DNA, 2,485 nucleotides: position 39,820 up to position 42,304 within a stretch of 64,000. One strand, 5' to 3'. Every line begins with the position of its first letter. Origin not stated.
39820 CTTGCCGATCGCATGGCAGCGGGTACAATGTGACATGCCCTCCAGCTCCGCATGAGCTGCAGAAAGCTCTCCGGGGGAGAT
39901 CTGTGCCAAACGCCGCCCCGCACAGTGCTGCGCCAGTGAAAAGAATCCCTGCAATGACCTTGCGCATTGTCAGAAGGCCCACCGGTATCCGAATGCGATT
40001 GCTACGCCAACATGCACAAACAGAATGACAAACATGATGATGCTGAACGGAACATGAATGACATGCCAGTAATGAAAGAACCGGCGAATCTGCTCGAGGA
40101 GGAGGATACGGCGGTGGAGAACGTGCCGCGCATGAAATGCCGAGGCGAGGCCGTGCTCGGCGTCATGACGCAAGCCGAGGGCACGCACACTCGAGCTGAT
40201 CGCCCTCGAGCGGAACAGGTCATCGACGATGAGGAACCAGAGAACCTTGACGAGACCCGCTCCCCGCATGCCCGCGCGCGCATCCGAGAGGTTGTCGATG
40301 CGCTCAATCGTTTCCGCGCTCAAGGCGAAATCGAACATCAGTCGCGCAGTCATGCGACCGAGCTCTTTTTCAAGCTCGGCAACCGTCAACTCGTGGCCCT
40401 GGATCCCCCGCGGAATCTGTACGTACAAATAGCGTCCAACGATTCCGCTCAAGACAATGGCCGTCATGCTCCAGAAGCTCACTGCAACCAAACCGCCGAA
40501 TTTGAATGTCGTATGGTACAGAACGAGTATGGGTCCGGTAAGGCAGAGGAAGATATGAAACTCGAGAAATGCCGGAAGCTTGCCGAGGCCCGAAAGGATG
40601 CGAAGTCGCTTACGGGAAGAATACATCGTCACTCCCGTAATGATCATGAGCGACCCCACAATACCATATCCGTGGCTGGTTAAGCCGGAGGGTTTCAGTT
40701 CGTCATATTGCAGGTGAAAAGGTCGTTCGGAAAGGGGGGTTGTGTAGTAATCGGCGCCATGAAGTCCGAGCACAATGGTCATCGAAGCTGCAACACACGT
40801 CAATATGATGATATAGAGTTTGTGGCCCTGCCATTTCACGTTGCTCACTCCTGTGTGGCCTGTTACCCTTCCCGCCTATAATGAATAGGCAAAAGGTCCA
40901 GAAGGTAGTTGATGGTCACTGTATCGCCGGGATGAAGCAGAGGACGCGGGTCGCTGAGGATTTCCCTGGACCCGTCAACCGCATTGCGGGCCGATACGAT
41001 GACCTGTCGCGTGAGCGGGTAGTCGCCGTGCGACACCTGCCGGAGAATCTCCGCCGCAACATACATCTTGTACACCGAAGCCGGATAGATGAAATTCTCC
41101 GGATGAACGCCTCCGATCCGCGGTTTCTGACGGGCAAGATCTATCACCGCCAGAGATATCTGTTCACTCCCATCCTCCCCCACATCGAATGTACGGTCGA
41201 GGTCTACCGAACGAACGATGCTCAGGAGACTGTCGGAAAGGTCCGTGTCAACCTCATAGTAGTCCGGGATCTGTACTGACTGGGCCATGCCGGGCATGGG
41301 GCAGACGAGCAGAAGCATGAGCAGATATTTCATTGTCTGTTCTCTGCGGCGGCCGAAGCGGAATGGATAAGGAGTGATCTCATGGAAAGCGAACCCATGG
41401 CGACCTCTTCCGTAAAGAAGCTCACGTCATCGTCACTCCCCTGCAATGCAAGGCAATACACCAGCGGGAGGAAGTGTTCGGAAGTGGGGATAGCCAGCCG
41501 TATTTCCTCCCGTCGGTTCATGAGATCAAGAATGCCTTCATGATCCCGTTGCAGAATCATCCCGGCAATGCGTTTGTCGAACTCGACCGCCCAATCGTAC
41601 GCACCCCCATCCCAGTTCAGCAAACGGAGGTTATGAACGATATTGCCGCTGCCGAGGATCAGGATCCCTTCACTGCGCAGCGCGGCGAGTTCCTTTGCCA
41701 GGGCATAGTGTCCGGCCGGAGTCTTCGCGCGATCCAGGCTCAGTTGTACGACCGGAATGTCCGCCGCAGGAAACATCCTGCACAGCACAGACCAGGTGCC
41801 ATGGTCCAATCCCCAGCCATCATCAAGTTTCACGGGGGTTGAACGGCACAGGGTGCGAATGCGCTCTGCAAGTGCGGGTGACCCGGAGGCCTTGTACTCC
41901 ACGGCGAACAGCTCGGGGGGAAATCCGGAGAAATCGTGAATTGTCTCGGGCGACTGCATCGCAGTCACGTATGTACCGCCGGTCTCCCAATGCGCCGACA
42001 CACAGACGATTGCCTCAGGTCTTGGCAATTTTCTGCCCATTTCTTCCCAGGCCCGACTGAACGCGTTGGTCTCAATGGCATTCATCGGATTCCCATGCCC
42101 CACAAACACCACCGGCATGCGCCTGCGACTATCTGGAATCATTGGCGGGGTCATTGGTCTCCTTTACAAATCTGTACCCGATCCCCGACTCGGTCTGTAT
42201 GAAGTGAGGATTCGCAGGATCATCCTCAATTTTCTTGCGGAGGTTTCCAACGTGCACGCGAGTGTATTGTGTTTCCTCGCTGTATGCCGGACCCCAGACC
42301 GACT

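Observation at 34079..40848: Candidate porin-cytochrome electron conduit: 36 CXXCH sites in two adjacent cytochromes, flanked by a His-paired membrane protein, a dedicated beta-barrel OMP and an Fe-S flavoprotein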

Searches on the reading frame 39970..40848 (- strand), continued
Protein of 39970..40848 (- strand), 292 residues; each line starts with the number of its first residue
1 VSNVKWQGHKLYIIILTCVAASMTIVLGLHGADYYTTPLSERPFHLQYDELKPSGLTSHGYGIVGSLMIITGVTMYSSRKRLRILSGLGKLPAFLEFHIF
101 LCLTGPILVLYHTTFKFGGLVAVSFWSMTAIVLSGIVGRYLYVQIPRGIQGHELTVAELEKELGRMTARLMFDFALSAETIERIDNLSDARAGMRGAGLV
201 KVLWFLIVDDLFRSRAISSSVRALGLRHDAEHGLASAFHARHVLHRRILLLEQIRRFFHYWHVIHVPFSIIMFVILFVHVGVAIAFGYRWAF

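Call 71: search_protein_families(library=pfam, alignment_id=A3, max_evalue=1)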
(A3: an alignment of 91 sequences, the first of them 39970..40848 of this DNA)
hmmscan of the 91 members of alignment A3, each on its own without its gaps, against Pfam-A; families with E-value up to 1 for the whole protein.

A. member 1, window:39970-40848:- (292 aa): 0 families

B. families by the number of members that match (of 91 scanned): 67 families (the first 25 are shown)
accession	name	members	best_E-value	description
PF14358.11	DUF4405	62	1.5e-06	Domain of unknown function (DUF4405)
PF01794.25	Ferric_reduct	36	0.00015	Ferric reductase like transmembrane component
PF01292.26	Ni_hydr_CYTB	23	0.00011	Prokaryotic cytochrome b561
PF12725.13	DUF3810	3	0.091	Protein of unknown function (DUF3810)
PF20990.2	DUF2207_C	2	0.00027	Predicted membrane protein (DUF2207) C-terminal domain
PF03929.21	PepSY_TM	2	0.0021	PepSY-associated TM region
PF06432.16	GPI2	2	0.0032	Phosphatidylinositol N-acetylglucosaminyltransferase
PF20460.3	DUF6713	2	0.29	Family of unknown function (DUF6713)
PF11654.13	NCE101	2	0.3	Non-classical export protein 1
PF16038.10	TMIE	2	0.43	TMIE protein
PF20306.3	Sp-DndD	1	0.0004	Small protein found in certain Dnd DNA modification systems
PF04893.22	Yip1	1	0.00054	Yip1 domain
PF23396.1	DUF7103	1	0.0021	Family of unknown function (DUF7103)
PF06698.16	DUF1192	1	0.018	Protein of unknown function (DUF1192)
PF04290.18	DctQ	1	0.022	Tripartite ATP-independent periplasmic transporters, DctQ component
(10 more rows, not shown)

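Call 72: list_cluster_members(proteins=[P0161, P0170, P0182, P0195, P0217, P0229, P0247, P0281, P0296, P0305])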
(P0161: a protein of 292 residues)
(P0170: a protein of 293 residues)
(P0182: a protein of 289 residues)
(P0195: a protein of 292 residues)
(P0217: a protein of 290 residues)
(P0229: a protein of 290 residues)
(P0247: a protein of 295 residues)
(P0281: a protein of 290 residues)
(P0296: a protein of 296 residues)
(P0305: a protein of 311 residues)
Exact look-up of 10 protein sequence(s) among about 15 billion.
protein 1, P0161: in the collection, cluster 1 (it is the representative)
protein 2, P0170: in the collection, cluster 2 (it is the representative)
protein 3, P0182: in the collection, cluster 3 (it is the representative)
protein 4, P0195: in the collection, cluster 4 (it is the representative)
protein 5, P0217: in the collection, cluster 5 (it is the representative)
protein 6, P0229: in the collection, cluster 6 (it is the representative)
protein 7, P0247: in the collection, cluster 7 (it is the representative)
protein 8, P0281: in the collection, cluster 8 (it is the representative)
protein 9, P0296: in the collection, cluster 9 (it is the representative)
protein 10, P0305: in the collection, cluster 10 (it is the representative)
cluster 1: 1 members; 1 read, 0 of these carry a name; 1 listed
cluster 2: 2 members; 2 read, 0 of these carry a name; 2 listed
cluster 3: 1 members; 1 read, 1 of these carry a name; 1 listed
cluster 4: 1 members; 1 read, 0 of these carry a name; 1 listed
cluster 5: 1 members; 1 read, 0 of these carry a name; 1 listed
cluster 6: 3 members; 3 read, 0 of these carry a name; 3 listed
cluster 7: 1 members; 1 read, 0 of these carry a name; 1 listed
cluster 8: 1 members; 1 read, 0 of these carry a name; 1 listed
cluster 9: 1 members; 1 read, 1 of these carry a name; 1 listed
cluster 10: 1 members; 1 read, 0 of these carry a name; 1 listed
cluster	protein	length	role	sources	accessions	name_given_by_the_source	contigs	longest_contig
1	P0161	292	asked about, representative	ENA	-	-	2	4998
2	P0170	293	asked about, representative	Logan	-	-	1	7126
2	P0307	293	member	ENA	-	-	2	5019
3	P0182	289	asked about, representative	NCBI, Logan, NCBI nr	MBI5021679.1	MAG: hypothetical protein HZB59_09595 [Ignavibacteriales bacterium] | hypothetical protein [Ignavibacteriales bacterium]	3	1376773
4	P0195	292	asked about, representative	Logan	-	-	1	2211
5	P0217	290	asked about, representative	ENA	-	-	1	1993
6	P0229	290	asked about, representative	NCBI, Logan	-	-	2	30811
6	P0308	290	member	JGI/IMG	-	-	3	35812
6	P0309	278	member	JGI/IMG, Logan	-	-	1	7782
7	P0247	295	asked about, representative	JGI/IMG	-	-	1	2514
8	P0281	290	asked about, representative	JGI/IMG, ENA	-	-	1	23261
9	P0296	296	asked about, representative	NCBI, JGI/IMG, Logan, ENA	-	hypothetical protein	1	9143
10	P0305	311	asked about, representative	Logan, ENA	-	-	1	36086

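Call 77: search_solved_structures(query=A1, max_evalue=10)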
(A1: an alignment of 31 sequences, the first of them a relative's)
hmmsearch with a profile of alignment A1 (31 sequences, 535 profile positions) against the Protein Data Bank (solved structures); distinct sequences matched with E-value up to 10: 2.
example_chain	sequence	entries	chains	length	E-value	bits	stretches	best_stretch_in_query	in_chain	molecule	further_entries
3ogd_A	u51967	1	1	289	1.7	10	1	347-424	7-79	DNA-3-methyladenine glycosylase 2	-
3oh6_A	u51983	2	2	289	1.7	10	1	347-424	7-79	DNA-3-methyladenine glycosylase 2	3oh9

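Call 90: search_protein_families(library=ncbifam, proteins=[L007:15438-16247:+, L043:12638-13474:+, L058:12743-13612:+, L053:12815-13642:+], max_evalue=0.01)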
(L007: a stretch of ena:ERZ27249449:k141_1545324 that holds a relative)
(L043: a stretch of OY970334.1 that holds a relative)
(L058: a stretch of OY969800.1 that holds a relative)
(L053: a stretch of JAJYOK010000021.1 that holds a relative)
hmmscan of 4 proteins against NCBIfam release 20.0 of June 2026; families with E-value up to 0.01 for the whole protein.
L007:15438-16247:+ (270 aa): 3 families
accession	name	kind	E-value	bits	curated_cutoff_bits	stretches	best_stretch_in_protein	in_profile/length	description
NF045713.1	CxxCH_16_HmcA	equivalog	1.3e-08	33.9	400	2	137-189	473-526/541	sulfate respiration complex hexadecaheme cytochrome HmcA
NF045784.1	9HemeCytC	equivalog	0.0012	18.2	640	1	63-112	254-304/328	nine-heme cytochrome c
NF052254.1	luciferase_Alph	exception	0.0063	15.7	600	0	52-106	277-330/354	luciferase subunit alpha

L043:12638-13474:+ (279 aa): 2 families
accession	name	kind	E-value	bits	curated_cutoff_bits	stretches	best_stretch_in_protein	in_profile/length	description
NF045713.1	CxxCH_16_HmcA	equivalog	0.00052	18.7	400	1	7-173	103-254/541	sulfate respiration complex hexadecaheme cytochrome HmcA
TIGR03508.1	decahem_SO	subfamily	0.00064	19.3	192.2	0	39-90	213-257/258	DmsE family decaheme c-type cytochrome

L058:12743-13612:+ (290 aa): 2 families
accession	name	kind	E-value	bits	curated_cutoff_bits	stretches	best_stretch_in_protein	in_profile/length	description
NF045713.1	CxxCH_16_HmcA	equivalog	3.6e-06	25.9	400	1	81-135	469-524/541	sulfate respiration complex hexadecaheme cytochrome HmcA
NF045784.1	9HemeCytC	equivalog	0.0045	16.3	640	1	77-134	246-304/328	nine-heme cytochrome c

L053:12815-13642:+ (276 aa): 2 families
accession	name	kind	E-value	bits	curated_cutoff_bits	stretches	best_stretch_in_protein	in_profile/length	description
NF045713.1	CxxCH_16_HmcA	equivalog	5.8e-08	31.8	400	2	54-118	459-523/541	sulfate respiration complex hexadecaheme cytochrome HmcA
NF045784.1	9HemeCytC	equivalog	0.0011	18.4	640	1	55-117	241-303/328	nine-heme cytochrome c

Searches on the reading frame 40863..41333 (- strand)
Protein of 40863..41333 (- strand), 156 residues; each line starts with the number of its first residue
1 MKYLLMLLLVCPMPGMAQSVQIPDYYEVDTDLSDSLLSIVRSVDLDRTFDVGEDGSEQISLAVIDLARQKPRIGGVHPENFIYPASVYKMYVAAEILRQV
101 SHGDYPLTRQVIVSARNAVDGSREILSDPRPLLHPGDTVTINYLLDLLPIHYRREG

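Call 4: search_protein_families(library=pfam, proteins=[window:40863-41333:-], max_evalue=0.01)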
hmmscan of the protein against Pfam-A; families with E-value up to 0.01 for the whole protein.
window:40863-41333:- (156 aa): 1 family
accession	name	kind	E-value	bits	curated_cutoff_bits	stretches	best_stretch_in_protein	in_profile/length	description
PF13354.11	Beta-lactamase2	-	1.8e-06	27.9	22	1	74-128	13-67/214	Beta-lactamase enzyme family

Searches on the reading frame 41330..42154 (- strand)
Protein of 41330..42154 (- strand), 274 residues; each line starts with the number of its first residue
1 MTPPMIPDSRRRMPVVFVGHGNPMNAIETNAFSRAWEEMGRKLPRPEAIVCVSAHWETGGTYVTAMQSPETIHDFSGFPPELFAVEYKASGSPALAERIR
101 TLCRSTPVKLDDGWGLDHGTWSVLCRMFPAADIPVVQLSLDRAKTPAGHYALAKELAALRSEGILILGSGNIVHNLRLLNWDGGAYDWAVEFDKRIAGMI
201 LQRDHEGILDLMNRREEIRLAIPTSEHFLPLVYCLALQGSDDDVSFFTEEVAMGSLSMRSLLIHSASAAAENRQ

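Call 4: search_protein_families(library=pfam, proteins=[window:41330-42154:-], max_evalue=0.01)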
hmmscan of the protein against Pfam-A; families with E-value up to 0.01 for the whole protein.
window:41330-42154:- (274 aa): 1 family
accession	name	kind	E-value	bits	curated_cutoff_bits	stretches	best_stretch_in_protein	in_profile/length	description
PF02900.23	LigB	-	1.4e-20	73.9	26.3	1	31-249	29-254/269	Catalytic LigB subunit of aromatic ring-opening dioxygenase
